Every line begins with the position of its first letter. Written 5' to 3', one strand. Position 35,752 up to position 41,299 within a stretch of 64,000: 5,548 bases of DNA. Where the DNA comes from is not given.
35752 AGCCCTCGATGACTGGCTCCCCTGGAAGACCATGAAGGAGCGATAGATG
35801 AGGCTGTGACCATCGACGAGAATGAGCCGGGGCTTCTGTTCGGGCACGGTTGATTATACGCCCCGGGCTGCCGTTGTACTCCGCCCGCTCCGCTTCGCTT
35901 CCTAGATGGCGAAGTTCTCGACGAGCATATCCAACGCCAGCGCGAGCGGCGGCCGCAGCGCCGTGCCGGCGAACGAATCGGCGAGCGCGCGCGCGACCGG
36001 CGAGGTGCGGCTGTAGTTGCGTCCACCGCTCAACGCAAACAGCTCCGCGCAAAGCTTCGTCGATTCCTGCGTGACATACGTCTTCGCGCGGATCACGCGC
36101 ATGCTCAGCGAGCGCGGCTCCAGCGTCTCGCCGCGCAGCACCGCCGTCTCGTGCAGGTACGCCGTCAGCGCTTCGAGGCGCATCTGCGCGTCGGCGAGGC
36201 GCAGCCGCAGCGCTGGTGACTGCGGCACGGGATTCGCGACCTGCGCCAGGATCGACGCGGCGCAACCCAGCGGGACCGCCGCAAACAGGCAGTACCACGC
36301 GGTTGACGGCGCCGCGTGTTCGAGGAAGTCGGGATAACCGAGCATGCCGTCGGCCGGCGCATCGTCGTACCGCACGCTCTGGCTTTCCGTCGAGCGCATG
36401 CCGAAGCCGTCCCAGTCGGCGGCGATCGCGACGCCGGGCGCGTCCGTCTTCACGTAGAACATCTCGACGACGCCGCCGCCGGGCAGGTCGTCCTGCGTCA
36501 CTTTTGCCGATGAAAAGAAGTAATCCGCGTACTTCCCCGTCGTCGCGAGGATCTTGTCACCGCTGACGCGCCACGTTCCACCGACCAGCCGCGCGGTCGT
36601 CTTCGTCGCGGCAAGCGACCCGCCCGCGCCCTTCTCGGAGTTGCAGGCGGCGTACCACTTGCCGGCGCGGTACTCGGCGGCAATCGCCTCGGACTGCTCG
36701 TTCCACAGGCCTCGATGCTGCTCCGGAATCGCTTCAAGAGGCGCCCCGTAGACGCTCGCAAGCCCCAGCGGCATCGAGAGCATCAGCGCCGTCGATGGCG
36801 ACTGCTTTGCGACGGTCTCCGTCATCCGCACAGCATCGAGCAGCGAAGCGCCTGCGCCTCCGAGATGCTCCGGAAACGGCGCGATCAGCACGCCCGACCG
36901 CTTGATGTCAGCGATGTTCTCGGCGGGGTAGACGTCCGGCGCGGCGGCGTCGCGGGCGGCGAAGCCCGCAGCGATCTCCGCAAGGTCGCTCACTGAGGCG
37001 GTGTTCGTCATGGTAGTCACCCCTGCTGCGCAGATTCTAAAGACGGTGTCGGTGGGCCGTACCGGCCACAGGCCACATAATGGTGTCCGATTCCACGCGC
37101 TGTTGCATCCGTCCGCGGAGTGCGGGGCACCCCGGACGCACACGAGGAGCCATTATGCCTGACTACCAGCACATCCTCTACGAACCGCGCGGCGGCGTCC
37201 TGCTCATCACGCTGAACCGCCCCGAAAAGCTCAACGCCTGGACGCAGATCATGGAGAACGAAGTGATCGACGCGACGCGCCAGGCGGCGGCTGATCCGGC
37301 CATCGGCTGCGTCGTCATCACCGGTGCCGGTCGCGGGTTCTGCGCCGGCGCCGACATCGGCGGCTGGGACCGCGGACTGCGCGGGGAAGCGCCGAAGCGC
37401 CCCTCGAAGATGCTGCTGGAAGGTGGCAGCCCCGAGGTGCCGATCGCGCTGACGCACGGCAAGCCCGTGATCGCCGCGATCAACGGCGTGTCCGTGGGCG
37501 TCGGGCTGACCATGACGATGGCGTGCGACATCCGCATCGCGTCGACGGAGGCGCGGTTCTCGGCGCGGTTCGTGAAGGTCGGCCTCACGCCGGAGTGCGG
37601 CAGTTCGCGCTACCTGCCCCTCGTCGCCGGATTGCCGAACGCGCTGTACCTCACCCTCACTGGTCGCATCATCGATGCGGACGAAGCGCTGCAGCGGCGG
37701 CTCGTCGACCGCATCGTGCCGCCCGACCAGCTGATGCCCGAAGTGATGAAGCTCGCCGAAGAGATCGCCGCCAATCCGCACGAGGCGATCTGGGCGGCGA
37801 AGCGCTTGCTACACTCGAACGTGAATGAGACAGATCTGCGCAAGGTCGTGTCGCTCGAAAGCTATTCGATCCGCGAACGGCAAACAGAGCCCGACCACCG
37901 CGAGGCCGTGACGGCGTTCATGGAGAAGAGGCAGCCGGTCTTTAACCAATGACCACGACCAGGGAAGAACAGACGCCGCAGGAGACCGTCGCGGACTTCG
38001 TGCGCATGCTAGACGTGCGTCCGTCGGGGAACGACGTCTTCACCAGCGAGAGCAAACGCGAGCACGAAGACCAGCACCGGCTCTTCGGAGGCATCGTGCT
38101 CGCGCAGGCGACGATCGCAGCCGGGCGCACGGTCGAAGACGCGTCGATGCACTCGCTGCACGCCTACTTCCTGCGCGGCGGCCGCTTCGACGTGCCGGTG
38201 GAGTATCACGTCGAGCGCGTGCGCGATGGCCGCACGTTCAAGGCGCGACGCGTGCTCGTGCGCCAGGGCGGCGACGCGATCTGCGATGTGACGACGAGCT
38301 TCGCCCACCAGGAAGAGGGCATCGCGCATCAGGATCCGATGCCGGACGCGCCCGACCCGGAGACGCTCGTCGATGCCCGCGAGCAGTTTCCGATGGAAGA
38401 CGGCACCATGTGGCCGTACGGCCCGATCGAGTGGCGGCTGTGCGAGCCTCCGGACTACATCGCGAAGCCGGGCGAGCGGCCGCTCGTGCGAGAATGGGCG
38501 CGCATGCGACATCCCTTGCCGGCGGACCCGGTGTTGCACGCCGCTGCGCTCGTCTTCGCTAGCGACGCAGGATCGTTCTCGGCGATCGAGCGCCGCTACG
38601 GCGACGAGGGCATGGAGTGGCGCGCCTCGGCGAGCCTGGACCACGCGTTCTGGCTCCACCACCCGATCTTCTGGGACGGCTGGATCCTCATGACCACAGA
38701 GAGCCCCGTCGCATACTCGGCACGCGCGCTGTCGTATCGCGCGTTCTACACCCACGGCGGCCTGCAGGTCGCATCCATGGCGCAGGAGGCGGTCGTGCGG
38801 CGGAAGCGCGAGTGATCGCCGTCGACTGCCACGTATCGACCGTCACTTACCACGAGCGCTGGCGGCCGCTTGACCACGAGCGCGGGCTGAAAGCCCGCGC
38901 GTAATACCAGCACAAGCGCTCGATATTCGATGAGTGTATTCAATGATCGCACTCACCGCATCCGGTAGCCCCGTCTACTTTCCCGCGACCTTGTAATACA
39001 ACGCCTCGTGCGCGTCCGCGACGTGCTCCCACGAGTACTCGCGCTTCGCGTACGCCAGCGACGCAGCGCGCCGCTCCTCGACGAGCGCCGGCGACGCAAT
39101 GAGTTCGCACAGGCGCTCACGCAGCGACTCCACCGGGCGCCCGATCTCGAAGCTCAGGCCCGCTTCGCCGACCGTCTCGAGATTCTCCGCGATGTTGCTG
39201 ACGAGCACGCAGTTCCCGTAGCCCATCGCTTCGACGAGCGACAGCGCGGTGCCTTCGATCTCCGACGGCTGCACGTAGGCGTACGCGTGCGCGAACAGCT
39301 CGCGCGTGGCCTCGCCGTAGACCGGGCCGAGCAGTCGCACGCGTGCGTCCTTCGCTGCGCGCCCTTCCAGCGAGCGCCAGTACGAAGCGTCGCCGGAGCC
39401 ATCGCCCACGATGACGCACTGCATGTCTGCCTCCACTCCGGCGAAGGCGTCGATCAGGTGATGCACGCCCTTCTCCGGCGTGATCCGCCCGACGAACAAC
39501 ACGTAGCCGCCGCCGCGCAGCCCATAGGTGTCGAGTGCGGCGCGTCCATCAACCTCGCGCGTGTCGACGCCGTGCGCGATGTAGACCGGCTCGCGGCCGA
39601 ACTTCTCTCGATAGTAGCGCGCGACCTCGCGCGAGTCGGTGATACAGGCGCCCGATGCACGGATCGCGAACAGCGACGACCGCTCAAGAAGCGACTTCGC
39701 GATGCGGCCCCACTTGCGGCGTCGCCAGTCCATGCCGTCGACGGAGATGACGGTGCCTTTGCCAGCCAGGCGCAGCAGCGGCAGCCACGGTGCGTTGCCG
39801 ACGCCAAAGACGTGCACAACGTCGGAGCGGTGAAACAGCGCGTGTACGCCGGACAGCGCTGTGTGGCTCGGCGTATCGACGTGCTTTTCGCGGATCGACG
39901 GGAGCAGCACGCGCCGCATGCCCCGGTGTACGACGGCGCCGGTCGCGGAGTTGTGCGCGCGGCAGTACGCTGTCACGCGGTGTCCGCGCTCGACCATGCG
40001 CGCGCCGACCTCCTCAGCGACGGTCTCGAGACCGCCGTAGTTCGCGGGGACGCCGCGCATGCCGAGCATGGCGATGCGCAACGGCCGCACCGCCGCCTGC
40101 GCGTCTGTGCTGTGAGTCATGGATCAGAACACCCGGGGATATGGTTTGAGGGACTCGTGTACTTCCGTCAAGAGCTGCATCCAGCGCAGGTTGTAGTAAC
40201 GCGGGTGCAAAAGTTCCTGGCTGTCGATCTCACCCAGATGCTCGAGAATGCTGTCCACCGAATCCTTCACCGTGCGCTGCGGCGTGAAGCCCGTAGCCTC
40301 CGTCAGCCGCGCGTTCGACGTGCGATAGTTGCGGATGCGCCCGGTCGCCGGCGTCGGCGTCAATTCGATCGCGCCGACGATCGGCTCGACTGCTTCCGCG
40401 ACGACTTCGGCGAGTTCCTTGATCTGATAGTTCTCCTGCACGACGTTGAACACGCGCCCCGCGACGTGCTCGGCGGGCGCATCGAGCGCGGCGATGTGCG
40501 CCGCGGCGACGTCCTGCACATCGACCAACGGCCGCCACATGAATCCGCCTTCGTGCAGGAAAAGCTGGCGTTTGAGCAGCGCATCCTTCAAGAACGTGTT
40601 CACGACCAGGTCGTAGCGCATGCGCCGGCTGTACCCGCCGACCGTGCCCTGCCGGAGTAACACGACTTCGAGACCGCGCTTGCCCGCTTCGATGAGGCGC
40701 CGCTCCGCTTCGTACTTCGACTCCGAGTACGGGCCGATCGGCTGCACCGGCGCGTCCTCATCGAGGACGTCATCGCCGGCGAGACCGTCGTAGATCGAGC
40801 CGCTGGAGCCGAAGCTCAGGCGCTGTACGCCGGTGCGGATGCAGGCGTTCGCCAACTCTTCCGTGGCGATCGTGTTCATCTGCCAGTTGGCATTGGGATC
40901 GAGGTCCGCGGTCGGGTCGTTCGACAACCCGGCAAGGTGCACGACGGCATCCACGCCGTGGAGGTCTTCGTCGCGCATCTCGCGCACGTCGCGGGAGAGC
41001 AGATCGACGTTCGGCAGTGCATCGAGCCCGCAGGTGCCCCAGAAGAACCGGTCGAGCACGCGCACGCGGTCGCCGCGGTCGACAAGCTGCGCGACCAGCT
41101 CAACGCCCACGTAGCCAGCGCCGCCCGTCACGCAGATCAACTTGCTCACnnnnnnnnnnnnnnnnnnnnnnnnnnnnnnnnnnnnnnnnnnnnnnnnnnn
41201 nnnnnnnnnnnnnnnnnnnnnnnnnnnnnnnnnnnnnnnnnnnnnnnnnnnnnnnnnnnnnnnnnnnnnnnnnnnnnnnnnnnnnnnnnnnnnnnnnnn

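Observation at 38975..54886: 16-kb, 13-gene Wzx/Wzy-type polysaccharide operon with a small monotopic PGT, DegT aminotransferase and CelD-like N-acyltransferases: predicted N-acylated amino-deoxy-sugar glycan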

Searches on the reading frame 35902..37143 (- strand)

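Call 4: search_protein_families(library=pfam, proteins=[window:35902-37143:-], max_evalue=0.01)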
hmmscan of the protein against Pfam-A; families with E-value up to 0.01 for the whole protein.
window:35902-37143:- (413 aa): 4 families
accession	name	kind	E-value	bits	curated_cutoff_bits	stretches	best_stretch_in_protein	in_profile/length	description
PF02770.24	Acyl-CoA_dh_M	-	3e-14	53.4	33.3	1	167-261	3-96/97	Acyl-CoA dehydrogenase, middle domain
PF08028.16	Acyl-CoA_dh_2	-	1.7e-08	35.2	22.7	1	302-392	30-125/134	Acyl-CoA dehydrogenase, C-terminal domain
PF02771.21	Acyl-CoA_dh_N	-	1.4e-07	32.3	22.9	1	63-130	23-90/113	Acyl-CoA dehydrogenase, N-terminal domain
PF00441.29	Acyl-CoA_dh_1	-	1.9e-05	25.3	22.4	1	304-390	45-128/150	Acyl-CoA dehydrogenase, C-terminal domain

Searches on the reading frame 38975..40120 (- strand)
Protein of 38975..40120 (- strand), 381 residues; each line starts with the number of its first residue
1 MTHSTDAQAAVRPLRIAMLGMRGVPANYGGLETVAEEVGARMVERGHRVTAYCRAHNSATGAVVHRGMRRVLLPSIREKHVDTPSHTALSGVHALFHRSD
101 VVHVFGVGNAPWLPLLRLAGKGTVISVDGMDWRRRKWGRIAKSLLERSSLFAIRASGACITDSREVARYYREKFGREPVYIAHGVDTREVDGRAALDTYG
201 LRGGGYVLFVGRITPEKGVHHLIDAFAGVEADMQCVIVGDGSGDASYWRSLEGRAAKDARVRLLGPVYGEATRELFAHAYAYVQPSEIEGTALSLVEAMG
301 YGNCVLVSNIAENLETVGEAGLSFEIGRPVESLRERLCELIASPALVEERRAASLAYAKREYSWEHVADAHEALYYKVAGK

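Call 3: search_protein_families(library=pfam, proteins=[window:38975-40120:-], max_evalue=0.01)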
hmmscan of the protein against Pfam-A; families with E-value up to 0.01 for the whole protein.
window:38975-40120:- (381 aa): 7 families
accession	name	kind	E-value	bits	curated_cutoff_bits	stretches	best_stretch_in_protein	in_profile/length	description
PF13692.12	Glyco_trans_1_4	-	7.2e-22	78.6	27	1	206-342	3-141/142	Glycosyl transferases group 1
PF00534.26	Glycos_transf_1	-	3.8e-21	75.8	26.4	1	206-350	17-162/172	Glycosyl transferases group 1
PF13439.12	Glyco_transf_4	-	2.9e-13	50.6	28.5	1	28-188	1-169/170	Glycosyltransferase Family 4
PF13579.12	Glyco_trans_4_4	-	6e-11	43.4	29.7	1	29-176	1-148/158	Glycosyl transferase 4-like domain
PF09314.17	DUF1972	-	3.6e-10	40.2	25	1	124-186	123-186/186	Domain of unknown function (DUF1972)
PF13524.12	Glyco_trans_1_2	-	1.1e-05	25.8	25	1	232-370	14-141/144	Glycosyl transferase-like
PF20706.3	GT4-conflict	-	0.0031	17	26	0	166-309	161-312/385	Family 4 Glycosyltransferase in conflict systems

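Call 5: search_protein_families(library=ncbifam, proteins=[window:38975-40120:-], max_evalue=0.001)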
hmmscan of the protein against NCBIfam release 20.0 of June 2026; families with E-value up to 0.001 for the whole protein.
window:38975-40120:- (381 aa): 29 families (the best 25 are shown)
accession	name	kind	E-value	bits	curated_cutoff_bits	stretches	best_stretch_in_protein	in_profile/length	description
NF046071.1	B1-4RhmsylTfaseCps2T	equivalog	4.5e-30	104.8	500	1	16-375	4-384/384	beta 1-4 rhamnosyltransferase Cps2T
TIGR04047.1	MSMEG_0565_glyc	hypoth_equivalog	1.5e-18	67.1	259.85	1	152-376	135-372/373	MSMEG_0565 family glycosyltransferase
NF038295.1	EPS_HpsP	equivalog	8e-17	61.3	550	1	127-377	128-386/388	hormogonium polysaccharide biosynthesis glycosyltransferase HpsP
TIGR02149.1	glgA_Coryne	subfamily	9.2e-14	51.4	302.4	1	187-378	180-390/391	glycogen synthase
NF041010.1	glycosy_Agl16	equivalog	6.7e-13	48.2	575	1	204-377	179-350/352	glycosylation protein Agl16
NF047684.1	TeichurnBiosyTuaC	equivalog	6.9e-13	48.3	550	1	207-378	222-389/391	teichuronic acid biosynthesis protein TuaC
NF038229.1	Glyco4_Geo_Pelo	equivalog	2.3e-12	46.6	400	1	208-378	165-336/338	GPMC system family 4 glycosyltransferase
NF041876.1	EPS_EpsE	equivalog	1.8e-11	44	400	1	169-368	179-386/389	exopolysaccharide biosynthesis GT4 family glycosyltransferase EpsE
NF012028.0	PRK15484.1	subfamily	2.8e-11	43.1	618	1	207-373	196-373/380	lipopolysaccharide N-acetylglucosaminyltransferase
TIGR03999.1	thiol_BshA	equivalog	3.4e-11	42.7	273.7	1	207-378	202-373/375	N-acetyl-alpha-D-glucosaminyl L-malate synthase BshA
NF046085.1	XrtY_assoc_Gly1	equivalog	1e-09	37.8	400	1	207-379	212-385/387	XrtY-associated glycosyltransferase XYAG1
TIGR03449.1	mycothiol_MshA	equivalog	1.8e-09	37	462.5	1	207-378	223-403/406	D-inositol-3-phosphate glycosyltransferase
TIGR02095.1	glgA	subfamily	6e-09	35.1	328.45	1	207-377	297-476/477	glycogen/starch synthase, ADP-glucose type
NF041879.1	EPS_EpsH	equivalog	2.3e-08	33.2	800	1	156-379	190-417/431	exopolysaccharide biosynthesis glycosyltransferase EpsH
TIGR04063.1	stp3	hypoth_equivalog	2.4e-08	33.3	442.05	1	196-378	205-395/397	TIGR04063 family PEP-CTERM/XrtA system glycosyltransferase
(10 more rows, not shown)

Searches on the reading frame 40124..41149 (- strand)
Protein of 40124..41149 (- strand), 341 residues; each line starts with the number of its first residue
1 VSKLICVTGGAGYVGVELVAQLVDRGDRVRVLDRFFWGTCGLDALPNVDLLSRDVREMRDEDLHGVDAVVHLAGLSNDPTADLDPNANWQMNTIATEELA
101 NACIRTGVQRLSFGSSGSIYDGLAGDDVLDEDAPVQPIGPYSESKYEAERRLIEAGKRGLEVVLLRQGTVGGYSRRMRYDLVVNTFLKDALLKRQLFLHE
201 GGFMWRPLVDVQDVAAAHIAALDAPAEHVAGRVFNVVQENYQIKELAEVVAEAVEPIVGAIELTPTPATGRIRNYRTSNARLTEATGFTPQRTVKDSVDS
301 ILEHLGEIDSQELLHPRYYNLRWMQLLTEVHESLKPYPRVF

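Call 3: search_protein_families(library=pfam, proteins=[window:40124-41149:-], max_evalue=0.01)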
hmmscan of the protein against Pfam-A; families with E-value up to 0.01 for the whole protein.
window:40124-41149:- (341 aa): 8 families
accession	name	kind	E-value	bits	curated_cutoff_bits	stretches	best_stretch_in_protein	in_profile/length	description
PF01370.27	Epimerase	-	2e-35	122.8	20.9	1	5-236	1-239/240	NAD dependent epimerase/dehydratase family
PF01073.25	3Beta_HSD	-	1.2e-15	57.7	22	1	7-236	2-248/280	3-beta hydroxysteroid dehydrogenase/isomerase family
PF04321.23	RmlD_sub_bind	-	9.7e-15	54.8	27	1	5-303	3-283/287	RmlD substrate binding domain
PF16363.11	GDP_Man_Dehyd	-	8.1e-13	49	27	1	7-224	2-239/332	GDP-mannose 4,6 dehydratase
PF13460.12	NAD_binding_10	-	1.1e-08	35.6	27.2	1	9-169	1-145/184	NAD(P)H-binding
PF07993.18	NAD_binding_4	-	3e-08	33.6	20.1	1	63-174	86-211/258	Male sterility protein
PF05368.20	NmrA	-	5e-06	26.8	27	1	1-118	1-109/298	NmrA-like family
PF02719.21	Polysacc_synt_2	-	2.3e-05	24.2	20.2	1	64-111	76-123/293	Polysaccharide biosynthesis protein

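Call 5: search_protein_families(library=ncbifam, proteins=[window:40124-41149:-], max_evalue=0.001)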
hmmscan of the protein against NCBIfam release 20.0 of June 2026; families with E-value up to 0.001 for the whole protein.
window:40124-41149:- (341 aa): 23 families
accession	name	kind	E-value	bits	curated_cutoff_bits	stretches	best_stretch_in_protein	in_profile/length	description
TIGR01179.1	galE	equivalog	1.9e-26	92.7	262.3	2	5-169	2-175/332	UDP-glucose 4-epimerase GalE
TIGR03466.1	HpnA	hypoth_equivalog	7.6e-22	77.6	367.65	1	6-253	4-245/327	hopanoid-associated sugar epimerase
NF052578.1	StrlDmthSdmBMthl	equivalog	8.4e-17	61.9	600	1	6-252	4-243/328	sterol demethylase protein SdmB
TIGR04180.1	EDH_00030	hypoth_equivalog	2.1e-16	59.9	475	1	5-290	1-294/297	NAD-dependent 4,6-dehydratase LegB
TIGR02197.1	heptose_epim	equivalog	1e-15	57.7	274.6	1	5-305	1-313/316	ADP-glyceromanno-heptose 6-epimerase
TIGR01746.1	Thioester-redct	subfamily_domain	5.9e-14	52.1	213.35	1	66-257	89-284/371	thioester reductase domain-containing protein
TIGR01214.1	rmlD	equivalog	9.8e-14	51.1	224.05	1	5-170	2-150/285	dTDP-4-dehydrorhamnose reductase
NF042422.1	oxyalk_red_OleD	equivalog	2.2e-13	50.3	580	1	5-254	3-250/329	2-alkyl-3-oxoalkanoate reductase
NF041015.1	UDPsulfquin_syn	equivalog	7.7e-13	48.2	575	1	179-307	235-365/384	UDP-sulfoquinovose synthase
TIGR01181.1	dTDP_gluc_dehyt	equivalog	1.1e-12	47.7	365.1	1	5-300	2-306/321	dTDP-glucose 4,6-dehydratase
NF058621.1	DiazavRedAvaA7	equivalog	9.5e-10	38.6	400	1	5-239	3-232/304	3-diazoavenalumate denitrifying reductase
NF007956.0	PRK10675.1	subfamily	2.7e-09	36.6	394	1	5-154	3-162/338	UDP-glucose 4-epimerase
NF042423.1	oxyalk_red_Shew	equivalog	1.6e-07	30.7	580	1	4-171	10-175/331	2-alkyl-3-oxoalkanoate reductase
NF047837.1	UDPAcbARedWbcJ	equivalog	2e-07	30.3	500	1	6-248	4-209/372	UDP-2-acetamido-2,6-beta-L-arabino-hexul-4-ose reductase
NF043036.1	ErythonDh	equivalog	2.8e-07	30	325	1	5-159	3-167/321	D-erythronate dehydrogenase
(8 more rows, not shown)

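Call 21: search_solved_structures(query=window:40124-41149:-, max_evalue=0.00001, show_alignments=1)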
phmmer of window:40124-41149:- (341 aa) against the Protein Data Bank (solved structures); distinct sequences matched with E-value up to 0.00001: 74 (the best 60 are shown).
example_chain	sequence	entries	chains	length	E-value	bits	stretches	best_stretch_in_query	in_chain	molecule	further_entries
6wjb_A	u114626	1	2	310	1e-24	90.8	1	4-285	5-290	NAD-dependent epimerase/dehydratase family protein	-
6wj9_A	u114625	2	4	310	9.8e-24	87.6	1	4-285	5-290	NAD-dependent epimerase/dehydratase family protein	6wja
6vo6_A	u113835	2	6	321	2.6e-21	79.6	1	1-303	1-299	Putative sugar-nucleotide epimerase/dehydratease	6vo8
6kv9_A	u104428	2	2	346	3.7e-17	66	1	5-296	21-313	MoeE5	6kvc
7k3p_A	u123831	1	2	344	5.6e-17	65.4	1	5-268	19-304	UDP-glucose 4-epimerase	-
6x3b_A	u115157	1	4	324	6.7e-17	65.1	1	65-303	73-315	GDP-6-deoxy-D-mannose reductase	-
8rdg_A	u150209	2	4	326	2.4e-15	60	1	5-216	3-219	SDR family NAD(P)-dependent oxidoreductase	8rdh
3icp_A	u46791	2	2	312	5.6e-15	58.8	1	5-305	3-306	NAD-dependent epimerase/dehydratase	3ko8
2p5u_A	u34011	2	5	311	7.2e-15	58.4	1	5-291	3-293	UDP-glucose 4-epimerase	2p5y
8rdi_A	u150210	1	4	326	8.5e-15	58.2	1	5-216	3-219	SDR family NAD(P)-dependent oxidoreductase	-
6dnt_A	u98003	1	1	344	1.3e-14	57.6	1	3-266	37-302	NAD-dependent epimerase/dehydratase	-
4m55_A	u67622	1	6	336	8.8e-14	54.9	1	3-249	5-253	UDP-glucuronic acid decarboxylase 1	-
4zrm_A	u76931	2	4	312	1.6e-13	54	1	5-298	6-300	UDP-glucose 4-epimerase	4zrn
4id9_A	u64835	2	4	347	1.6e-13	54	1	2-166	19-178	SHORT-CHAIN DEHYDROGENASE/REDUCTASE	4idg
3aw9_A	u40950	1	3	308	2.5e-13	53.4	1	5-305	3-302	NAD-dependent epimerase/dehydratase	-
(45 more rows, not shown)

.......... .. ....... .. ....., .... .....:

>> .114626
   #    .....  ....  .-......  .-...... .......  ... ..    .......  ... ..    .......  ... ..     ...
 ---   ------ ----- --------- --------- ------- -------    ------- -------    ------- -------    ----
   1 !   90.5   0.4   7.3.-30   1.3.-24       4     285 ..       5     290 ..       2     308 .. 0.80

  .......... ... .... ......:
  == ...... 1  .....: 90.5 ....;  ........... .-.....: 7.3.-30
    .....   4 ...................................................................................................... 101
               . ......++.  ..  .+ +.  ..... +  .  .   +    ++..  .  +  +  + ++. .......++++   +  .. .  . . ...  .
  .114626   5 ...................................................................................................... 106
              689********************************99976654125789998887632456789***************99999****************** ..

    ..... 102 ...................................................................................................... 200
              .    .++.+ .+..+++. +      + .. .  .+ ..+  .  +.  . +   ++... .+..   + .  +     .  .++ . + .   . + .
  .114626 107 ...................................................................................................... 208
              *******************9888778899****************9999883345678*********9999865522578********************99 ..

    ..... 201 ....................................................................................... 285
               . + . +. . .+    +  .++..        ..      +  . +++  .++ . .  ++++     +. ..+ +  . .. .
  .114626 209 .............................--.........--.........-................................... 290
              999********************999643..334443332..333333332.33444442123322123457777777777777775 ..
